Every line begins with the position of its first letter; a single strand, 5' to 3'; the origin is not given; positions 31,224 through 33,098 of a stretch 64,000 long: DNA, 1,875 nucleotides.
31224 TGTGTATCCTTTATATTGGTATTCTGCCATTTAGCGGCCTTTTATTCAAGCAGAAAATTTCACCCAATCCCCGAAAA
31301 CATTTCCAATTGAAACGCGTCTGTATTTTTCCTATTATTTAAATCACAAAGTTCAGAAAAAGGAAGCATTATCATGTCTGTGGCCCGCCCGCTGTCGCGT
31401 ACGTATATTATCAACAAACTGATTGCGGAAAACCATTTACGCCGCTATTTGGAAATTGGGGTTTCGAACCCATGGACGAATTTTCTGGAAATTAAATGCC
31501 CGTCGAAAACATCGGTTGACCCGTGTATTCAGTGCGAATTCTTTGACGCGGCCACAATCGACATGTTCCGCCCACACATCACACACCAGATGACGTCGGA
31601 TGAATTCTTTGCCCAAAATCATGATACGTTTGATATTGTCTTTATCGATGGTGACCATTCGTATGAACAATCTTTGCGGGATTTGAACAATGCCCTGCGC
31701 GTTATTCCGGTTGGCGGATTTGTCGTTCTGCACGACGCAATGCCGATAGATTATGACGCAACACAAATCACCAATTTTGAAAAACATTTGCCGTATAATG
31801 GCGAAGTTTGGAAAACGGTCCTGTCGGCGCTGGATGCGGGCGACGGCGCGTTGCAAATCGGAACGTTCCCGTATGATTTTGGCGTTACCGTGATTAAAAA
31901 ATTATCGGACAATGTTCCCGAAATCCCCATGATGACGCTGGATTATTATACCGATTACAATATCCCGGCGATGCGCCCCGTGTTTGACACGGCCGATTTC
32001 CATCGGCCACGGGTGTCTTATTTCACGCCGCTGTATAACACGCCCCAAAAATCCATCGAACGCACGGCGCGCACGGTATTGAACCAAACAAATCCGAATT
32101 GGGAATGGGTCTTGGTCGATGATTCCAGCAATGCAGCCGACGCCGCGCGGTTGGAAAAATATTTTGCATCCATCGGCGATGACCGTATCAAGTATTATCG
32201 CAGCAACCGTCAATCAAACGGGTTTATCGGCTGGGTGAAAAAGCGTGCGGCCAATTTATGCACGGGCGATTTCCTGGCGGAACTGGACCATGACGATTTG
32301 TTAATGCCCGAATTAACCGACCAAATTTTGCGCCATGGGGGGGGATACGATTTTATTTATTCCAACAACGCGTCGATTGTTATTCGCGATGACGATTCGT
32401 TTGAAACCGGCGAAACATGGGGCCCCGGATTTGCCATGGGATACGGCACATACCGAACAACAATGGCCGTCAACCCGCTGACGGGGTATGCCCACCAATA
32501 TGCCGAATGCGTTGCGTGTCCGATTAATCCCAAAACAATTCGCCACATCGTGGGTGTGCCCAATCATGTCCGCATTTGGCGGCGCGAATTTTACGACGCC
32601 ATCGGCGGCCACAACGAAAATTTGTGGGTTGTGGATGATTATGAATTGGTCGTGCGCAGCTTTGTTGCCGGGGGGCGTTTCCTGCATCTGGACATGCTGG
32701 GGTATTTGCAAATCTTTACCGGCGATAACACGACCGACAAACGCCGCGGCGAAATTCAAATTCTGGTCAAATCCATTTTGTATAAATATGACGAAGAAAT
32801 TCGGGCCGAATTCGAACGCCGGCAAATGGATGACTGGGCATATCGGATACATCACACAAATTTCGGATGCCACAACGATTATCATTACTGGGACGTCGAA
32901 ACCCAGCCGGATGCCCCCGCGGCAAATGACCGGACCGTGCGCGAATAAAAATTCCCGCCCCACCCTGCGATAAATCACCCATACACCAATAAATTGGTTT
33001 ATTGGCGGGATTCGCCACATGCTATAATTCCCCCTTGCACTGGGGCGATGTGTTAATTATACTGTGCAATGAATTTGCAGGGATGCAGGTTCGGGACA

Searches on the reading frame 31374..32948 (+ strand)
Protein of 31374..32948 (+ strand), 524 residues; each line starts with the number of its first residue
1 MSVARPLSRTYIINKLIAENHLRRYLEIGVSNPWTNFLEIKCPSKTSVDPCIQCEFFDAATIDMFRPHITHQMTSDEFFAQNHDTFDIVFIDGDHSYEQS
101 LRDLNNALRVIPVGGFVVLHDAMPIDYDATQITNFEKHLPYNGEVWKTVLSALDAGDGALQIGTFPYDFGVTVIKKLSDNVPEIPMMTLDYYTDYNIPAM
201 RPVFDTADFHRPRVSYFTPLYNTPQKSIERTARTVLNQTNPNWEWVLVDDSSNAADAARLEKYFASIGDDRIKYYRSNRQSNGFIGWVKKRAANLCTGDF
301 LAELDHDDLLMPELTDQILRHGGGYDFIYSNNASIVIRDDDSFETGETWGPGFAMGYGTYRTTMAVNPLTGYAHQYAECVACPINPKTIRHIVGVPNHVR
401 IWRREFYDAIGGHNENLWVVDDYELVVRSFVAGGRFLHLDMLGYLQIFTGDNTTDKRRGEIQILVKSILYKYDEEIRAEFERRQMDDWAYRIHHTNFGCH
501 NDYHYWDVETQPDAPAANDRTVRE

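Call 28: search_protein_families(library=pfam, proteins=[window:31374-32948:+], max_evalue=0.01)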
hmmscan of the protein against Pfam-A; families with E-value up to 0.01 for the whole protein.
window:31374-32948:+ (524 aa): 3 families
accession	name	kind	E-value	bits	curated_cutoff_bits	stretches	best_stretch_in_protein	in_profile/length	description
PF00535.33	Glycos_transf_2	-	3.8e-16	59.9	23.3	1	217-320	3-102/168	Glycosyl transferase family 2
PF13578.12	Methyltransf_24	-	4.6e-11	44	26.3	1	71-121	53-104/105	Methyltransferase domain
PF13641.12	Glyco_tranf_2_3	-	0.00059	20.4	27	1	219-435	8-200/230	Glycosyltransferase like family 2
